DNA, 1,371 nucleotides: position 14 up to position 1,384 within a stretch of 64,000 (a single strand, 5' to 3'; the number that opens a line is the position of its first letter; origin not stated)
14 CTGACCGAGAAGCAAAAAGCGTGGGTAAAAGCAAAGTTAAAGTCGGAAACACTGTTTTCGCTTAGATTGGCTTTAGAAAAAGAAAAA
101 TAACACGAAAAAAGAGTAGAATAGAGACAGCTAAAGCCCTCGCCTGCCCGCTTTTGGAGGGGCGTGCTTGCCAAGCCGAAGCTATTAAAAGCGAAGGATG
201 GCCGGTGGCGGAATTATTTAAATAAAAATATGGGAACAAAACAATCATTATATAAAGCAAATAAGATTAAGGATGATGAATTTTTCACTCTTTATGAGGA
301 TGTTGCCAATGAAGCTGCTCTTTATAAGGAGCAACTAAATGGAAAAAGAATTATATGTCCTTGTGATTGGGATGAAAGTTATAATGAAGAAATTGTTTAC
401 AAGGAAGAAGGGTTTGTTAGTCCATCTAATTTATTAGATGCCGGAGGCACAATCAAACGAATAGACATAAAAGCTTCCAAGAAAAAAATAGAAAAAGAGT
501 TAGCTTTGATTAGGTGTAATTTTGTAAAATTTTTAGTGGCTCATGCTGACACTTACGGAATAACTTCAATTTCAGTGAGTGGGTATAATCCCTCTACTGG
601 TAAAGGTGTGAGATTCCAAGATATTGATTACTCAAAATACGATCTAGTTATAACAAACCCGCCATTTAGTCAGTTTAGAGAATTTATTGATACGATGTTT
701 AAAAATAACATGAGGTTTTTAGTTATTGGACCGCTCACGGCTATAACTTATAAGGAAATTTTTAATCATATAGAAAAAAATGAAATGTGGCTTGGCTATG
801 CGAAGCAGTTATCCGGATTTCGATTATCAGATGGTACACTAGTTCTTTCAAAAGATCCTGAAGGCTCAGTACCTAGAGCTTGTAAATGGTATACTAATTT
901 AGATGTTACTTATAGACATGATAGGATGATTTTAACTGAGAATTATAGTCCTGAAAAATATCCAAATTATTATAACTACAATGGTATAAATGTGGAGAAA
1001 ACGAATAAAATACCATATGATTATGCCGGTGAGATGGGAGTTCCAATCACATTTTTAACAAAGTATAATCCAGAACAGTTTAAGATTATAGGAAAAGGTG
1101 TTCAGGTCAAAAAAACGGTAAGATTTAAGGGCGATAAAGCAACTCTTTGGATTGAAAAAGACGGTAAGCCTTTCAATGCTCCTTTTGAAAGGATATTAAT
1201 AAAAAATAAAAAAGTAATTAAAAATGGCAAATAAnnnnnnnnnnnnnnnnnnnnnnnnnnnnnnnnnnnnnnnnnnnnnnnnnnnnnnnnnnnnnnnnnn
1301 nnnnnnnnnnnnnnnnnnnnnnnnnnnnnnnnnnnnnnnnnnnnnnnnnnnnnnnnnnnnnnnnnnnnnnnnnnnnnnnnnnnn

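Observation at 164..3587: Co-directional module: NPPF adenine methyltransferase, DUF262-HNH nuclease and a membrane alpha/beta-hydrolase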

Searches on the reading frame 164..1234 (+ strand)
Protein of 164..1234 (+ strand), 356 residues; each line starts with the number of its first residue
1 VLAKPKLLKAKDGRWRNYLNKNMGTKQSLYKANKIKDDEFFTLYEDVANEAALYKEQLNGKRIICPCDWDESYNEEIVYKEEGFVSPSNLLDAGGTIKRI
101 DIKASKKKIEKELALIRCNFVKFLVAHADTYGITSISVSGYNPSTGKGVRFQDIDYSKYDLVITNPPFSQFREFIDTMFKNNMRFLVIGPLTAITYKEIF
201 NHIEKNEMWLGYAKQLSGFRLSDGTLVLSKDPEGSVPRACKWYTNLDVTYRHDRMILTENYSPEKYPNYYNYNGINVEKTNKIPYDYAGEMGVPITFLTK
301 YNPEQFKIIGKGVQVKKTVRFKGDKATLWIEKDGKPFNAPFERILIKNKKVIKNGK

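Call 3: search_protein_families(library=pfam, proteins=[window:164-1234:+], max_evalue=0.01)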
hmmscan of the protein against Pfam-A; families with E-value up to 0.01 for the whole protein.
window:164-1234:+ (356 aa): 1 family
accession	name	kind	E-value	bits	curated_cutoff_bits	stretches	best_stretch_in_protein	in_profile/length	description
PF13651.11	EcoRI_methylase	-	5.6e-64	217.1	26.4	2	159-349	139-345/345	Adenine-specific methyltransferase EcoRI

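Call 6: search_protein_families(library=padloc, proteins=[window:164-1234:+], max_evalue=0.01)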
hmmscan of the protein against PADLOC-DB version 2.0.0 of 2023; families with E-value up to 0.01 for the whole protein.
window:164-1234:+ (356 aa): 2 families
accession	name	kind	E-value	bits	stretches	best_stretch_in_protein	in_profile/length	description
PDLC03297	MTase_II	-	3.2e-61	205.6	2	158-351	129-330/332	Type II methyltransferase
PDLC02538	PglX|PglXI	-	0.0057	14.2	1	130-176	237-283/309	PglX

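Call 7: search_protein_families(library=ncbifam, proteins=[window:164-1234:+], max_evalue=0.01)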
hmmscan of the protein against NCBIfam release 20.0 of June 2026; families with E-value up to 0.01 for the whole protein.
window:164-1234:+ (356 aa): 0 families

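Call 15: search_solved_structures(query=window:230-1231:+, max_evalue=0.01)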
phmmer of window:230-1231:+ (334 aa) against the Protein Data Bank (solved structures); distinct sequences matched with E-value up to 0.01: 0.

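Call 53: find_homologous_proteins(query=window:230-1231:+, max_evalue=0.001)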
Query window:230-1231:+ (334 aa): 7527 proteins with E <= 0.001 among 8000 candidates; the best 120 are listed.
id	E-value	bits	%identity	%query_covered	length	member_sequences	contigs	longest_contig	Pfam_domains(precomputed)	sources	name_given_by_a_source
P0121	3.9e-208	708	90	100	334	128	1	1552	PF13651.12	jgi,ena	-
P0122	2.0e-202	689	89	99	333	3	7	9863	PF13651.12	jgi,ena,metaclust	metaclust:\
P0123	1.4e-199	680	87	100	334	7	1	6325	PF13651.12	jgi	jgi:hypothetical protein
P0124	5.6e-198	675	87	100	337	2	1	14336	PF13651.12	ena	-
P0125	5.1e-195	665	84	100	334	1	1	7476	PF13651.12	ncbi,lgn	-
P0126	7.4e-195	665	84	100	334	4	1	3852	PF13651.12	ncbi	-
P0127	9.5e-195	664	84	100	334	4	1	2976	PF13651.12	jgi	-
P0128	1.9e-193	660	84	100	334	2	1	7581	PF13651.12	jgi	-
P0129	2.0e-193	660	84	100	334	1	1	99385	PF13651.12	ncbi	-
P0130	3.2e-193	659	86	97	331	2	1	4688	PF13651.12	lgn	-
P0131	1.3e-191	654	82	100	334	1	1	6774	PF13651.12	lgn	-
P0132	3.5e-191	652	83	100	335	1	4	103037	PF13651.12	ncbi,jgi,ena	-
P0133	5.0e-191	652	84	97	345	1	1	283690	PF13651.12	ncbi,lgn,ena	-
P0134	1.2e-187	641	85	99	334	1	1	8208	PF13651.12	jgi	jgi:hypothetical protein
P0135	1.3e-187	641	82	100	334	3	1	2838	PF13651.12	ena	-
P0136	1.9e-186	637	82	98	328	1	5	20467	PF13651.12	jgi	-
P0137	9.6e-183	625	79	100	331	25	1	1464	PF13651.12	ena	-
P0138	2.2e-181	620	78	100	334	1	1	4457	PF13651.12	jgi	-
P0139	2.3e-181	620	82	96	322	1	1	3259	PF13651.12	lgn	-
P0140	1.9e-180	617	82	100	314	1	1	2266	PF13651.12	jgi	-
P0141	1.0e-178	611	80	99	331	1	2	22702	PF13651.12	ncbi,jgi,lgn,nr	ncbi:MAG: hypothetical protein E3J83_00535 [Candidatus Atribacteria bacterium]|nr:MAG: hypothetical 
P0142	1.1e-177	608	79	100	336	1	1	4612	PF13651.12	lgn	-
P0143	3.4e-174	597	76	98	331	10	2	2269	PF13651.12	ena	-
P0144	4.9e-173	593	77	100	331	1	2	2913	PF13651.12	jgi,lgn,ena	-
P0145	2.0e-171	587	78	97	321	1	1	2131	PF13651.12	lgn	-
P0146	1.6e-170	584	76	96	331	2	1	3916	PF13651.12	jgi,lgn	-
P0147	1.8e-168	578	78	100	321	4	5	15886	PF13651.12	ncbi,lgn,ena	-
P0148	2.2e-168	577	77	100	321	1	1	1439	PF13651.12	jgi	-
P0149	7.2e-168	576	78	100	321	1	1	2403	PF13651.12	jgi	-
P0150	8.3e-168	576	78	100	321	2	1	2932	PF13651.12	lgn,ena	-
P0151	1.1e-167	575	77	100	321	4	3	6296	PF13651.12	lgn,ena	-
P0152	1.3e-166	572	76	100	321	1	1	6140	PF13651.12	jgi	-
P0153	2.2e-166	571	74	98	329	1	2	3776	PF13651.12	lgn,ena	-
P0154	3.3e-166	570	76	100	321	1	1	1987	PF13651.12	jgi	-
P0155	1.4e-165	568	74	98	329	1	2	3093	PF13651.12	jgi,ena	jgi:hypothetical protein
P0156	2.3e-165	568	74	98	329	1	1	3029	PF13651.12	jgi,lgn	-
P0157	6.4e-165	566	74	98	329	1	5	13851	PF13651.12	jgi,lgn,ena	jgi:hypothetical protein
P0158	1.1e-164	565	75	100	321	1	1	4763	PF13651.12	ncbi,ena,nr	ncbi:MAG: N-6 adenine-specific DNA methylase EcoRI [Parcubacteria group bacterium Licking1014_1]|nr:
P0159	2.7e-164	564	73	98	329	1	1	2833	PF13651.12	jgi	-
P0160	3.3e-164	564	73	98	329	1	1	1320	PF13651.12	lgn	-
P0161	4.1e-164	563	73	98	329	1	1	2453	PF13651.12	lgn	-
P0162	6.9e-164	563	73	98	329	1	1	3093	PF13651.12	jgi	-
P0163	7.7e-164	563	72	100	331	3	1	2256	PF13651.12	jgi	jgi:hypothetical protein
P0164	9.4e-164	562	72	98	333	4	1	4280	PF13651.12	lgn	-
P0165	1.1e-163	562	76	100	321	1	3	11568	PF13651.12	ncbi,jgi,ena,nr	ncbi:MAG: adenosine deaminase [Parcubacteria group bacterium CG23_combo_of_CG06-09_8_20_14_all_35_9]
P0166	1.8e-163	561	71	98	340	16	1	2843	PF13651.12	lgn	-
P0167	3.4e-162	557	82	86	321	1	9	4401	PF13651.12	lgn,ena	-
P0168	1.8e-161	555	71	99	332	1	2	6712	PF13651.12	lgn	-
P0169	2.6e-161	554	71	99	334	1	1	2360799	PF13651.12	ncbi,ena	-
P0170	2.7e-161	554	75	100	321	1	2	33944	PF13651.12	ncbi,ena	ncbi:MAG: adenine-specific methyltransferase EcoRI family protein [Patescibacteria group bacterium]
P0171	2.8e-160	551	74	98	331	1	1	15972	PF13651.12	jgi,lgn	jgi:hypothetical protein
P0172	5.0e-160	550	70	99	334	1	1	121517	PF13651.12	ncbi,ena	-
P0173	8.5e-160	549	70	98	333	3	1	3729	PF13651.12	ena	-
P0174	1.2e-159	549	72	99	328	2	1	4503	PF13651.12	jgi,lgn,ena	-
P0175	1.8e-159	548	70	98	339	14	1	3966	PF13651.12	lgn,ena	-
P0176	1.8e-159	548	74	100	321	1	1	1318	PF13651.12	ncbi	-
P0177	4.3e-159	547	69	100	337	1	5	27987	PF13651.12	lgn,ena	-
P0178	3.7e-158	544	68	99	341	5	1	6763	PF13651.12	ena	-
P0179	6.9e-158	543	74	100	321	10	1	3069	PF13651.12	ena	-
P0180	5.2e-157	540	74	100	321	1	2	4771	PF13651.12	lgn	-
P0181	1.3e-156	539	68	98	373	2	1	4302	PF13651.12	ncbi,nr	ncbi:MAG: adenine-specific methyltransferase EcoRI family protein [Spirochaetaceae bacterium]|nr:ade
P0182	3.1e-156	538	67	99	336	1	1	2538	PF13651.12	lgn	-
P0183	3.7e-156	537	70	99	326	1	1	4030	PF13651.12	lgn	-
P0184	6.0e-156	537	83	82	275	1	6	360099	PF13651.12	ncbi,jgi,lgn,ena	-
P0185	3.5e-155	534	68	99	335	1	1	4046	PF13651.12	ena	-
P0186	1.7e-153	529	70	99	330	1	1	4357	PF13651.12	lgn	-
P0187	2.8e-153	528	73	100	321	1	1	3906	PF13651.12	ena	-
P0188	3.6e-153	527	84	80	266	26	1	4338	PF13651.12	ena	-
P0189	4.4e-153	527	67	99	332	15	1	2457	PF13651.12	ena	-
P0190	1.3e-152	526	64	99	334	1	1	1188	PF13651.12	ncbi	-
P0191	1.5e-152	525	68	98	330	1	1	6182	PF13651.12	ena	-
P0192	1.6e-152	525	68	98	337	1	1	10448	PF13651.12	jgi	jgi:hypothetical protein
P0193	1.9e-152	525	69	98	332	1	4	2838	PF13651.12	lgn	-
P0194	3.5e-152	524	67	99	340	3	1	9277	PF13651.12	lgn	-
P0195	6.8e-152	523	68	98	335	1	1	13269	PF13651.12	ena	-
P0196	9.0e-152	523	68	98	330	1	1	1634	PF13651.12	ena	-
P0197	1.1e-151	523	68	97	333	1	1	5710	PF13651.12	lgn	-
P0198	8.8e-151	520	72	100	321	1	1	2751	PF13651.12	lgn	-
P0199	3.2e-150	518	67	98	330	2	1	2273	PF13651.12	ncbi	-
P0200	3.4e-149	514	67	99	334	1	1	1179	PF13651.12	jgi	jgi:hypothetical protein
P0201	6.9e-149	513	66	99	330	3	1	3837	PF13651.12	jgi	-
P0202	4.2e-148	511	66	98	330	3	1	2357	PF13651.12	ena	-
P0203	6.2e-148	510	66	99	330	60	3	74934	PF13651.12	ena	-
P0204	8.7e-148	510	66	98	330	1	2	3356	PF13651.12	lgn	-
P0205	9.1e-148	510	66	99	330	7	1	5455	PF13651.12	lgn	-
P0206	9.5e-148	510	67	97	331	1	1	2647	PF13651.12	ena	-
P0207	1.7e-147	509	67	98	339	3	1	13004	PF13651.12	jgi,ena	-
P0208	4.3e-147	507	67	97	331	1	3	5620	PF13651.12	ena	-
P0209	8.8e-147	506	65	99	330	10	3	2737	PF13651.12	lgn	-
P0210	1.0e-146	506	65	99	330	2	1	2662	PF13651.12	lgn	-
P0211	2.8e-146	505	65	99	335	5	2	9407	PF13651.12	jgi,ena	-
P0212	3.8e-146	504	66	97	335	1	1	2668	PF13651.12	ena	-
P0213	6.1e-146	504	64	99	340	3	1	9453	PF13651.12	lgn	-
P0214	1.3e-145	503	67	97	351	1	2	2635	PF13651.12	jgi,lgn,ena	-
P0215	1.7e-145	502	65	99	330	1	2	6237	PF13651.12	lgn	-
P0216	4.1e-145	501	66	98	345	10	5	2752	PF13651.12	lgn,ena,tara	tara:strand:- start:438 stop:1475 length:1038 start_codon:yes stop_codon:yes gene_type:complete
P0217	7.0e-145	500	65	99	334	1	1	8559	PF13651.12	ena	-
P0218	9.6e-145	500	64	99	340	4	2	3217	PF13651.12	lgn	-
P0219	1.0e-144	500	64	99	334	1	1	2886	PF13651.12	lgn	-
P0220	1.6e-144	499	63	99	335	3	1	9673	PF13651.12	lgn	-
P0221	2.1e-144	499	63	99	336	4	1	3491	PF13651.12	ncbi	-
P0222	4.9e-144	497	64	99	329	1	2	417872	PF13651.12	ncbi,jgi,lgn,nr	ncbi:MAG: adenine-specific methyltransferase EcoRI family protein [Oscillospiraceae bacterium]|jgi:h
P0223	8.4e-144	497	64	99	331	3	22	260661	PF13651.12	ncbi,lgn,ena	-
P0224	9.3e-143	493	65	99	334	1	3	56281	PF13651.12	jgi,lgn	jgi:hypothetical protein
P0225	4.4e-142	491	50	92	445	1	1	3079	PF13651.12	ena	-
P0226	5.0e-142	491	63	98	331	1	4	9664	PF13651.12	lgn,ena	-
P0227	5.3e-142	491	62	99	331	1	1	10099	PF13651.12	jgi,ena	-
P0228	6.3e-142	491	65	99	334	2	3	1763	PF13651.12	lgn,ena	-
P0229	7.9e-141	487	63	98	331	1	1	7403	PF13651.12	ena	-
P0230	7.6e-140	484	62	99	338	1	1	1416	PF13651.12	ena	-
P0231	1.8e-139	482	60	100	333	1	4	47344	PF13651.12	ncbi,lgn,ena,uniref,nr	ncbi:adenine-specific methyltransferase EcoRI family protein [uncultured Oscillibacter sp.]|uniref:a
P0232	1.9e-139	482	64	98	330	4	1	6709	PF13651.12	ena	-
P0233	2.9e-139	482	63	99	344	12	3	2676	PF13651.12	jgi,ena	jgi:hypothetical protein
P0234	5.3e-139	481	63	99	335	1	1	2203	PF13651.12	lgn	-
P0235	8.3e-139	480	60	99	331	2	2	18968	PF13651.12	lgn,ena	-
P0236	2.2e-138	479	60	99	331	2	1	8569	PF13651.12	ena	-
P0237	1.1e-137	477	62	99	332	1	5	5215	PF13651.12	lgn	-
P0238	1.6e-137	476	64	99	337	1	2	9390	PF13651.12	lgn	-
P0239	1.3e-136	473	62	99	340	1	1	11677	PF13651.12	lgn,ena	-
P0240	4.8e-135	468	62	98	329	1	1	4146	PF13651.12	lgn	-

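Call 66: predict_structure(alignment_id=A3)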
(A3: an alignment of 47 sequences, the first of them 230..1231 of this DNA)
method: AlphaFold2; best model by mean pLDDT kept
length: 334 residues; sequences in the alignment: 47
mean_pLDDT: 80.4   pTM: 0.80
mean pLDDT of the five models: 80.4, 78.4, 78.3, 77.7, 77.6
residues with pLDDT >= 90: 105; 70-90: 169; 50-70: 28; < 50: 32
segments of 3 or more residues with pLDDT < 50: 1-16, 71-79, 210-215
pLDDT, mean of each block of 10 residues (from residue 1): 41 54 89 95 76 81 67 41 70 82 91 88 82 93 85 95 91 90 89 76 71 61 89 87 90 88 92 86 89 82 78 84 89 57
secondary structure, 60 per line:
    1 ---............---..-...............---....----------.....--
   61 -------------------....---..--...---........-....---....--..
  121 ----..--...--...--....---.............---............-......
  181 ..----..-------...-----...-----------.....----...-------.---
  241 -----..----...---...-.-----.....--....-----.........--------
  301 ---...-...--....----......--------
elements in order: H4-15 H22-36 E40-43 E54-58 H80-83 H97-104 H106-109 E113-116 E139-142 H146-158 E162-168 H169-173 H175-182 E196-198 E204-206 E218-222 E252-254 E268-272 H275-278 E284-289 E308-310 E313-316 E321-326

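Call 69: fold_search(model_id=the predicted structure, library=pdb)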
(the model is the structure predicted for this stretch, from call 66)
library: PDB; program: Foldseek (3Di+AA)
matches with E <= 10: 905; with E <= 0.001: 0
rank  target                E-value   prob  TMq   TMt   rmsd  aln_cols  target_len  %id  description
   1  8x47                  1.3e-03  1.00  0.31  0.38  10.4       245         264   13  Crystal structure of DIMT1 in complex with S-adenosyl-L-homocysteine (SAH) from Pyrococcus horikoshii (released 2024-08-28)
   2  8x44_A                2.5e-03  0.99  0.30  0.37  10.6       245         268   13  Crystal structure of DIMT1 in complex with 5'-methylthioadenosine from Pyrococcus horikoshii (FormI) (released 2024-08-28)
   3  3grv                  4.6e-03  0.96  0.29  0.35  11.3       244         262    8  Crystal Structure of the Complex between Adenosine and Methanocaldococcus jannaschi Dim1 (released 2010-03-31)
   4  6xog_A                4.6e-03  0.84  0.18  0.19  11.9       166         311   10  Structure of SUMO1-ML786519 adduct bound to SAE (released 2021-03-10)
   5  8x4i                  6.2e-03  0.93  0.28  0.34  11.2       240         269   12  Crystal structure of the D117A mutant of DIMT1 in complex with 5'-methylthioadenosine from Pyrococcus horikoshii (released 2024-08-28)
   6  8x3w_A                1.1e-02  0.92  0.29  0.35  10.1       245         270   11  Crystal structure of DIMT1 from the thermophilic archaeon, Pyrococcus horikoshii (released 2024-08-28)
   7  6cwz_C                1.8e-02  0.54  0.18  0.19  12.2       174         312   10  Crystal structure of apo SUMO E1 (released 2019-01-16)
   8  8x4g_A                1.9e-02  0.91  0.30  0.36  10.2       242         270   13  Crystal structure of the D117A mutant of DIMT1 from Pyrococcus horikoshii (released 2024-08-28)
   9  8x4l_A                1.9e-02  0.89  0.28  0.34   9.2       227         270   10  Crystal structure of the N132A mutant of DIMT1 from Pyrococcus horikoshii (released 2024-08-28)
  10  1y8q_A                2.2e-02  0.51  0.19  0.20  11.4       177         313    8  SUMO E1 ACTIVATING ENZYME SAE1-SAE2-MG-ATP COMPLEX (released 2005-01-25)
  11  1y8q_C                2.7e-02  0.51  0.18  0.19  11.6       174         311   10  SUMO E1 ACTIVATING ENZYME SAE1-SAE2-MG-ATP COMPLEX (released 2005-01-25)
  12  9if6_A                2.9e-02  0.51  0.19  0.20  12.5       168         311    9  Crystal structure of human SUMO E1 with large unit cell parameters in the P1 21 1 space group. (released 2026-03-04)
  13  2dpm                  2.9e-02  0.44  0.18  0.22  13.6       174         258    6  DPNM DNA ADENINE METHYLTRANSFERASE FROM STREPTOCCOCUS PNEUMONIAE COMPLEXED WITH S-ADENOSYLMETHIONINE (released 1998-12-23)
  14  1xdz                  3.2e-02  0.33  0.19  0.24  11.7       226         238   12  Crystal Structure of Gram_Positive Bacillus subtilis Glucose inhibited Division protein B (gidB), Structural genomics, M (released 2004-10-26)
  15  1g55                  3.9e-02  0.38  0.18  0.19   7.4       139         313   12  Structure of human DNMT2, an enigmatic DNA methyltransferase homologue (released 2001-01-17)
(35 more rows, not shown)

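Call 100: find_encoding_contigs(protein=P0170, flank=3500, max_places=2)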
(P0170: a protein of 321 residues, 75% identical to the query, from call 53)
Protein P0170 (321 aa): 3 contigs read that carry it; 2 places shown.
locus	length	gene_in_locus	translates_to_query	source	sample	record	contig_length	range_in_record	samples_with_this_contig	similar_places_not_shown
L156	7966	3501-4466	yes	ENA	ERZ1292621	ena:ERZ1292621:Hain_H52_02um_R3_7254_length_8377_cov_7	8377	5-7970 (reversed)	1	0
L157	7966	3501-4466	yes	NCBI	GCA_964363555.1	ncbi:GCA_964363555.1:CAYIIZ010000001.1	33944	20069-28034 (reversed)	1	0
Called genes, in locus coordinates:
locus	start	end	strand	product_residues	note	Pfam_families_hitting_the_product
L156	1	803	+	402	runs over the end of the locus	?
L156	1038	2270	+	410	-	PF00091:Tubulin, PF12327:FtsZ_C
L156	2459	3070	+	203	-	PF01936:NYN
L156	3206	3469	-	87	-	-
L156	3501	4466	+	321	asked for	PF13651:EcoRI_methylase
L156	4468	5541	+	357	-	PF03235:GmrSD_N, PF01844:HNH, PF14279:HNH_5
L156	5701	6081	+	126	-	PF12686:DUF3800 (weak)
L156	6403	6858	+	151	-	PF22811:Zn_ribbon_NrdR, PF03477:ATP-cone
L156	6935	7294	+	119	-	-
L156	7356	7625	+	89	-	-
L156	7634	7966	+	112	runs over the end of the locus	?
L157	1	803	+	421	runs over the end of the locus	PF11104:PilM_2 (faint), PF02491:SHS2_FTSA, PF06723:MreB_Mbl, PF14450:FtsA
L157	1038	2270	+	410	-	PF00091:Tubulin, PF12327:FtsZ_C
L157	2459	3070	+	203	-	PF01936:NYN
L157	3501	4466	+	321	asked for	PF13651:EcoRI_methylase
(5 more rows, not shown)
